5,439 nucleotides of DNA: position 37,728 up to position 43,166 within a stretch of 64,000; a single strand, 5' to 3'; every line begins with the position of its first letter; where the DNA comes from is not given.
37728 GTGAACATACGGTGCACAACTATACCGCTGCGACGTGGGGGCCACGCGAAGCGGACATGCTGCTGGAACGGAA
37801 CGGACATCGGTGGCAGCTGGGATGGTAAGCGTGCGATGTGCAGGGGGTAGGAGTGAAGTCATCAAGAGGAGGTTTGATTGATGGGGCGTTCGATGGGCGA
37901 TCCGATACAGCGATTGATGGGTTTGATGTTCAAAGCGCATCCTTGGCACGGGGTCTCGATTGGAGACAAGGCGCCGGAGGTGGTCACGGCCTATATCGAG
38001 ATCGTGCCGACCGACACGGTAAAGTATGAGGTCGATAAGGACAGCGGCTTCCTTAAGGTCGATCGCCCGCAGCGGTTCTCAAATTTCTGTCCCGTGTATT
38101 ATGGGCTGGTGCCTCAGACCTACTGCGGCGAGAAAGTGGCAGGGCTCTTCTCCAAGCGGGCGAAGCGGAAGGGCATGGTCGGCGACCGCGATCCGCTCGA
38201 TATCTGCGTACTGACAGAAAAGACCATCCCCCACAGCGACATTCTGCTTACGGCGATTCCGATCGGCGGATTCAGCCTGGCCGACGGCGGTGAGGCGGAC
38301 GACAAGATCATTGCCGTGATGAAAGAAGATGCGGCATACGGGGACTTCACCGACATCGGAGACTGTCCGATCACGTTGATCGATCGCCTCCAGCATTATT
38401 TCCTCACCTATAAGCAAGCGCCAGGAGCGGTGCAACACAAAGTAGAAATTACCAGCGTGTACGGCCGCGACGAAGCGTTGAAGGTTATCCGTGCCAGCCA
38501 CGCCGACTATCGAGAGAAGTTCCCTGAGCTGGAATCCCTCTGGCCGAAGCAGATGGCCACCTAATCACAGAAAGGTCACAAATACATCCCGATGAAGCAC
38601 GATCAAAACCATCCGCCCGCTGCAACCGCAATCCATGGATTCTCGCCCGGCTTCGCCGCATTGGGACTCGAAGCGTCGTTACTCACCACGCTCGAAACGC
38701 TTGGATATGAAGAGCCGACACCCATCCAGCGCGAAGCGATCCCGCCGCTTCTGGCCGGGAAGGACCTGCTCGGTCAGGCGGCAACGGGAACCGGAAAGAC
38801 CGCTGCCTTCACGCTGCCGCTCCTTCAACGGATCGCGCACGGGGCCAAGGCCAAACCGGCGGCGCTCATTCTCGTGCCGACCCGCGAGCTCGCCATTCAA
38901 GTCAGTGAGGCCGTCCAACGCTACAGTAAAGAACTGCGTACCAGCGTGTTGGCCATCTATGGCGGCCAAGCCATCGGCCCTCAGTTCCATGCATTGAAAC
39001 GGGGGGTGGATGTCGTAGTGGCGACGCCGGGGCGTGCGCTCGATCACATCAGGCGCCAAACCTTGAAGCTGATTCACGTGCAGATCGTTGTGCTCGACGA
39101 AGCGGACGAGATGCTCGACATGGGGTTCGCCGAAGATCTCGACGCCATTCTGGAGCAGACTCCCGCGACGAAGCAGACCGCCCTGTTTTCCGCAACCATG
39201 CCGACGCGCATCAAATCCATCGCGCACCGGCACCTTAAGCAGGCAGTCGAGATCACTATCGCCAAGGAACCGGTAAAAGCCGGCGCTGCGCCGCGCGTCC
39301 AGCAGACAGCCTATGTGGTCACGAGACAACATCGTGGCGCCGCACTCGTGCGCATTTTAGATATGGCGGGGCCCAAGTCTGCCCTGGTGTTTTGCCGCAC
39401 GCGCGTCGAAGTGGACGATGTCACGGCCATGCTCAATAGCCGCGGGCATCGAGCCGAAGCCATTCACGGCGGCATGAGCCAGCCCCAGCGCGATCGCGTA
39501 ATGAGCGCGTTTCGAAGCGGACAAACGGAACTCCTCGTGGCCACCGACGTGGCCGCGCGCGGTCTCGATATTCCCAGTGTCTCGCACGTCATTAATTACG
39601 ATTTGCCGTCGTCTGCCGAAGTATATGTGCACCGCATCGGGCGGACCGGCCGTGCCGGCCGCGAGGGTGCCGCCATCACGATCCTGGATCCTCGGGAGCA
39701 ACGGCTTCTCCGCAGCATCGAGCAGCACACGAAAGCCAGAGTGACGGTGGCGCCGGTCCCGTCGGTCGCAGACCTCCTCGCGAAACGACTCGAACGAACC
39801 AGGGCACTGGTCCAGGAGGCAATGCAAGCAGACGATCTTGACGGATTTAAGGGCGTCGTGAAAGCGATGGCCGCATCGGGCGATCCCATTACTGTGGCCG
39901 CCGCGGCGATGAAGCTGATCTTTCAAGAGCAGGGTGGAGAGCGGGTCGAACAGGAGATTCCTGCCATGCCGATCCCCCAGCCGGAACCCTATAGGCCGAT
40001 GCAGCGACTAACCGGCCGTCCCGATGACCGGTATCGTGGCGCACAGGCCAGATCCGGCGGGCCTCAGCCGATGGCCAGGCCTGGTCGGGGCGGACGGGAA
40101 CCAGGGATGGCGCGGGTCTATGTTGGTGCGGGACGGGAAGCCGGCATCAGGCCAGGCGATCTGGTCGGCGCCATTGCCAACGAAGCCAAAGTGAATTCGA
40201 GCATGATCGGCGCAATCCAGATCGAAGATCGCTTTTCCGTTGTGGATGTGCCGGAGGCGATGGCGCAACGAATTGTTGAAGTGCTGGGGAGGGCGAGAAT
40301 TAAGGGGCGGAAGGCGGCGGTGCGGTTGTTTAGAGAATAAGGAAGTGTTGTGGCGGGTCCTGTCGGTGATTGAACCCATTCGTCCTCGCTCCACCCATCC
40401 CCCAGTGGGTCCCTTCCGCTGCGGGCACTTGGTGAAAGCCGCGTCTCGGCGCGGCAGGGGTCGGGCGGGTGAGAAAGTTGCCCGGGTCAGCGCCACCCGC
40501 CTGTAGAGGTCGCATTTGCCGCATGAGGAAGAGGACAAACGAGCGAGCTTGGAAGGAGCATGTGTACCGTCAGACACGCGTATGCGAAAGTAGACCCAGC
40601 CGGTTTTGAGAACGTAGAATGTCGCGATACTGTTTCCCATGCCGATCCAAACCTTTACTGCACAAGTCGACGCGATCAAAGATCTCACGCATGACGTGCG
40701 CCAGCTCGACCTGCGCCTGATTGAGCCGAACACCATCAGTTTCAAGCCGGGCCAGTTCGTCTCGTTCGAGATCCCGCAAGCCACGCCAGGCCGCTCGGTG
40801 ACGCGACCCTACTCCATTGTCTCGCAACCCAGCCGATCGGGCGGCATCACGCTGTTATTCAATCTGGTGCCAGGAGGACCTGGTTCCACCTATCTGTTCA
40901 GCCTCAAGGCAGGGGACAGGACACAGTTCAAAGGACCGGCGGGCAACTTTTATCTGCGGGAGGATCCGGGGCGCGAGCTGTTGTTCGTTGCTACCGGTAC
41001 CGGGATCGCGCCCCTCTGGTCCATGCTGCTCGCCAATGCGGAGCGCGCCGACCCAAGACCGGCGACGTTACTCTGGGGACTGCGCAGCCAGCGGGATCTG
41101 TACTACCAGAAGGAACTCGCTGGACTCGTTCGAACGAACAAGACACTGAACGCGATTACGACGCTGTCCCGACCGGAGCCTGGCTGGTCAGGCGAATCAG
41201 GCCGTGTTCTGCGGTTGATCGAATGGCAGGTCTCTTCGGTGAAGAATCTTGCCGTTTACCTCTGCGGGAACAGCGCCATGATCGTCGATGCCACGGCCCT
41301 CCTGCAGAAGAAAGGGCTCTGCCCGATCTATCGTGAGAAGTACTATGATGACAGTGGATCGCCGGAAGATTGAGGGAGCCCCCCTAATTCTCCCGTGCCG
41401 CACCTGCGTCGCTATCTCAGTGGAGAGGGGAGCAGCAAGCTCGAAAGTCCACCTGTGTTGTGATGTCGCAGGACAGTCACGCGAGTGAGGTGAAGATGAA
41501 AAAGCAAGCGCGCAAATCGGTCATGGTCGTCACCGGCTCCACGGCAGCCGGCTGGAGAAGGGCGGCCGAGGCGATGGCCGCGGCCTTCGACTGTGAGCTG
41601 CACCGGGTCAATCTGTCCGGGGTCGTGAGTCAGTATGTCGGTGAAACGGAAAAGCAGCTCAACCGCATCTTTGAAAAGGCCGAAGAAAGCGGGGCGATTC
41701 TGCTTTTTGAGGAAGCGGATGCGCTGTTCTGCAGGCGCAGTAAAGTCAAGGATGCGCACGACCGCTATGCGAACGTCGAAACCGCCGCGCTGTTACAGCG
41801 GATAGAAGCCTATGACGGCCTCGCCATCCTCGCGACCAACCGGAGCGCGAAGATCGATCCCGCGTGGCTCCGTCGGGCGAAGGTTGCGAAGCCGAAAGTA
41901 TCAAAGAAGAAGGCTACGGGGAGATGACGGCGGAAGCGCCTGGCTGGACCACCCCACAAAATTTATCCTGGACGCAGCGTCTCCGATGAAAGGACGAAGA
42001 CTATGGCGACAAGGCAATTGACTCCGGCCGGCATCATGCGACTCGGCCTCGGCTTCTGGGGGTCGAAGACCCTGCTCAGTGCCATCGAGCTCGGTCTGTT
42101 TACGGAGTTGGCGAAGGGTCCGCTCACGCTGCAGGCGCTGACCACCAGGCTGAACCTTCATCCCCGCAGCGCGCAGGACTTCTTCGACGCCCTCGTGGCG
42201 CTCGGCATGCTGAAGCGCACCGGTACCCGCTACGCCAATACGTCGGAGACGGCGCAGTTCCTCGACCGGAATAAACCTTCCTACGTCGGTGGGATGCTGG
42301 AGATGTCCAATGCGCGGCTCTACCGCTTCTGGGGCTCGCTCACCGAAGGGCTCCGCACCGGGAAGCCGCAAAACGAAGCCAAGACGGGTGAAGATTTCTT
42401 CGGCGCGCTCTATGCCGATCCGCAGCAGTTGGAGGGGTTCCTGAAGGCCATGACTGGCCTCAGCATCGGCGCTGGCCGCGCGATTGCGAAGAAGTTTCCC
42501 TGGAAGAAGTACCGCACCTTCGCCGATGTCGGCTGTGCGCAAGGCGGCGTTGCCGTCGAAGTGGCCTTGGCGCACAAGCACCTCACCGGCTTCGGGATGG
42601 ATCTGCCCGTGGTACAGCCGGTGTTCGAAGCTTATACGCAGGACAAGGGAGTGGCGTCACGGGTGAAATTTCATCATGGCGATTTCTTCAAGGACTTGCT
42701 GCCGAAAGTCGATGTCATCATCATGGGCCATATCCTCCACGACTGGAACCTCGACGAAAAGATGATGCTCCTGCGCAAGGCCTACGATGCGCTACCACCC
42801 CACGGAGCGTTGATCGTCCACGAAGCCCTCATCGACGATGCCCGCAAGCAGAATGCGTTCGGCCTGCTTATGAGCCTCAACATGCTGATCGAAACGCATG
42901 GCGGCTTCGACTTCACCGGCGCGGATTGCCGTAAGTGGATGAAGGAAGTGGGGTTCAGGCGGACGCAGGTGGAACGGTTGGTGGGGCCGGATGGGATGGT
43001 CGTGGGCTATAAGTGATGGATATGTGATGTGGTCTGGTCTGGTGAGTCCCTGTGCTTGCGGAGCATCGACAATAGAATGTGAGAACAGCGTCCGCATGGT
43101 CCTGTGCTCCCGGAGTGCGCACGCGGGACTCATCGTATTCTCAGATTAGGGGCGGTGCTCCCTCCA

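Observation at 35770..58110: Family of non-coding elements: unrelated structured modules sharing one 23-nt 3' tail (candidate SINE-like or rolling-circle non-autonomous elements)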

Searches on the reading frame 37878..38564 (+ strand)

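Call 9: search_protein_families(library=pfam, proteins=[window:37878-38564:+])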
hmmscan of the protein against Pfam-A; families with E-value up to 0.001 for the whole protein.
window:37878-38564:+ (228 aa): 1 family
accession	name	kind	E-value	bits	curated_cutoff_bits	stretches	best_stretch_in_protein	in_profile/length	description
PF00719.24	Pyrophosphatase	-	2.3e-40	138.3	23.5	1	39-211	2-152/153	Inorganic pyrophosphatase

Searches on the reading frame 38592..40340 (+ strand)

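Call 9: search_protein_families(library=pfam, proteins=[window:38592-40340:+])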
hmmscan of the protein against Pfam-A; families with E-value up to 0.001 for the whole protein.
window:38592-40340:+ (582 aa): 5 families
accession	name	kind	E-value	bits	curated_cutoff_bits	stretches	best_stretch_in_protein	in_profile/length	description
PF00270.35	DEAD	-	2.7e-50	170.8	26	1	43-208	1-165/167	DEAD/DEAH box helicase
PF00271.37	Helicase_C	-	1.8e-33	115.5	23.5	1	251-356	5-110/110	Helicase conserved C-terminal domain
PF03880.21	DbpA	-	3.2e-23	82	25.6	1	508-578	1-71/72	DbpA RNA binding domain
PF25399.1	DeaD_dimer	-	6.5e-09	36.1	23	1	390-447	1-60/67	RNA helicase DeaD dimerization domain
PF04851.21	ResIII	-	1.5e-06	28.7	22.5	1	44-194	6-154/164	Type III restriction enzyme, res subunit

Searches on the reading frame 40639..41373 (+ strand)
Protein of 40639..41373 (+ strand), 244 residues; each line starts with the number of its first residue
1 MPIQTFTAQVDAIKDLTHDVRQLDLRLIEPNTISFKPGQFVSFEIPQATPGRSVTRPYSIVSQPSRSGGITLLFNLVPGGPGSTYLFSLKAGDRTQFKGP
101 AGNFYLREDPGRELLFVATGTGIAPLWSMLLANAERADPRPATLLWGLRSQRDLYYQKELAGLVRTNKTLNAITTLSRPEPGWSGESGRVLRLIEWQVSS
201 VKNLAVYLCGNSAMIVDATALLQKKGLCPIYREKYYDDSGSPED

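Call 9: search_protein_families(library=pfam, proteins=[window:40639-41373:+])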
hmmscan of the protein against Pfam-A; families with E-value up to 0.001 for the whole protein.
window:40639-41373:+ (244 aa): 2 families
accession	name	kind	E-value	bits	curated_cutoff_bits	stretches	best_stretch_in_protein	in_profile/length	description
PF00175.26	NAD_binding_1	-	1.3e-20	74.5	22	1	116-218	1-107/109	Oxidoreductase NAD-binding domain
PF00970.30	FAD_binding_6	-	4.8e-18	65.8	21.1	1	9-105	3-99/99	Oxidoreductase FAD-binding domain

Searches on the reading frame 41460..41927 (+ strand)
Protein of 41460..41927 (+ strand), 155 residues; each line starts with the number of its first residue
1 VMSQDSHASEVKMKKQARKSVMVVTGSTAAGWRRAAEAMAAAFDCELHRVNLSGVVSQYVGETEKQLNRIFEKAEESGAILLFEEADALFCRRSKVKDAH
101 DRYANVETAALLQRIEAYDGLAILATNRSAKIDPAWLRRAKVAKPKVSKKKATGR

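Call 9: search_protein_families(library=pfam, proteins=[window:41460-41927:+])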
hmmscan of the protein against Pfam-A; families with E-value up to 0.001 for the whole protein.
window:41460-41927:+ (155 aa): 1 family
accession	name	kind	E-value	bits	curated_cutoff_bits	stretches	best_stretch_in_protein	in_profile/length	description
PF00004.35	AAA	-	2.7e-16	60.7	21.2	1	35-140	14-123/131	ATPase family associated with various cellular activities (AAA)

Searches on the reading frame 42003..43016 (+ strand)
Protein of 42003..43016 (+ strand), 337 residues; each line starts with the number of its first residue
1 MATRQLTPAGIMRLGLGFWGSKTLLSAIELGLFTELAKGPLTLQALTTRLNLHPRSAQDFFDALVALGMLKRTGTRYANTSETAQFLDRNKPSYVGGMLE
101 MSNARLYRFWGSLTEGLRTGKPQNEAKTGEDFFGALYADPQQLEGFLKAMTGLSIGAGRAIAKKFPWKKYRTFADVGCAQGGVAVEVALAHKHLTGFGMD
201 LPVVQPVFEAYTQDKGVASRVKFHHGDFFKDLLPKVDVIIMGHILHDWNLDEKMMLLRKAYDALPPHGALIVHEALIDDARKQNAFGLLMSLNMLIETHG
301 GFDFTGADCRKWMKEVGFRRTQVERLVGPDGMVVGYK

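Call 9: search_protein_families(library=pfam, proteins=[window:42003-43016:+])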
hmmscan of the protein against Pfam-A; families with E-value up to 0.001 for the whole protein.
window:42003-43016:+ (337 aa): 8 families
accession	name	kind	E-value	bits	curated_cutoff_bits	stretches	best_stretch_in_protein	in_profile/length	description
PF00891.24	Methyltransf_2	-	4.3e-33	114.9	22.3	1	110-319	1-210/210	O-methyltransferase domain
PF08100.18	Dimerisation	-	3.7e-13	49.5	25.6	1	7-84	5-88/93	O-methyltransferase dimerisation domain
PF08242.18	Methyltransf_12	-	3e-06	28.3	30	1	175-269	2-97/98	Methyltransferase domain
PF13489.12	Methyltransf_23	-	8.4e-06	26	27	1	175-321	28-162/164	Methyltransferase domain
PF13649.12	Methyltransf_25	-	1.7e-05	25.9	27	1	175-268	3-97/97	Methyltransferase domain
PF13847.12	Methyltransf_31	-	4.4e-05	23.7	27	1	172-275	6-112/145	Methyltransferase domain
PF08241.18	Methyltransf_11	-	8.9e-05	23.5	21.2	1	175-272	2-95/95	Methyltransferase domain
PF05175.20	MTS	-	0.00056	20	23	1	159-272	21-138/170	Methyltransferase small domain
